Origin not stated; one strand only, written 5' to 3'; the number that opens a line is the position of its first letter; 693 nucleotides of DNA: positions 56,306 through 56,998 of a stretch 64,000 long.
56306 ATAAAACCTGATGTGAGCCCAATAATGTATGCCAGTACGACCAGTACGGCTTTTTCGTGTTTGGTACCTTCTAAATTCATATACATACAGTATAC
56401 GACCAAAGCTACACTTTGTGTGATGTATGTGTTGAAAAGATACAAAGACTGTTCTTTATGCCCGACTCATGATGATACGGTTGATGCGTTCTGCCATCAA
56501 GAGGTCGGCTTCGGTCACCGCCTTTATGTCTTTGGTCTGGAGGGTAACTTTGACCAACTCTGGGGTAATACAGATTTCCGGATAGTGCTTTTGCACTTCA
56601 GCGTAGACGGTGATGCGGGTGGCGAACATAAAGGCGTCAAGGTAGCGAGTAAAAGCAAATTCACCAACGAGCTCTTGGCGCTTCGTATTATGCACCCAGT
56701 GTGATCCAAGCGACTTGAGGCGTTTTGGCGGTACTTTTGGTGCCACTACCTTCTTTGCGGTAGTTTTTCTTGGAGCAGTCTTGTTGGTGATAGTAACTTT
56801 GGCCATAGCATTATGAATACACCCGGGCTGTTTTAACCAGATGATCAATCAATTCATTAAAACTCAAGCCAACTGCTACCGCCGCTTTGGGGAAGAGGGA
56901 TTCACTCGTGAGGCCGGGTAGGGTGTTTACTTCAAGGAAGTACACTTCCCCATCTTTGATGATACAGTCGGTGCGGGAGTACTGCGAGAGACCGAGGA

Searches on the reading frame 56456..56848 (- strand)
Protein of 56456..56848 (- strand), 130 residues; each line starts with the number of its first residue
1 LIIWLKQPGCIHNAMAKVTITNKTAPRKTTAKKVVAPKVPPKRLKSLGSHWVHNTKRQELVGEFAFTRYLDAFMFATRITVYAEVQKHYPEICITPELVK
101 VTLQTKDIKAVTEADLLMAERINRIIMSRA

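Call 98: search_protein_families(library=pfam, proteins=[window:56456-56848:-], max_evalue=0.001)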
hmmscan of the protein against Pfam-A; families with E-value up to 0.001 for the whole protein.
window:56456-56848:- (130 aa): 1 family
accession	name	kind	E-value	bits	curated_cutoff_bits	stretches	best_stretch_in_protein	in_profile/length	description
PF01329.24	Pterin_4a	-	7e-18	65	26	1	43-125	11-91/91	Pterin 4 alpha carbinolamine dehydratase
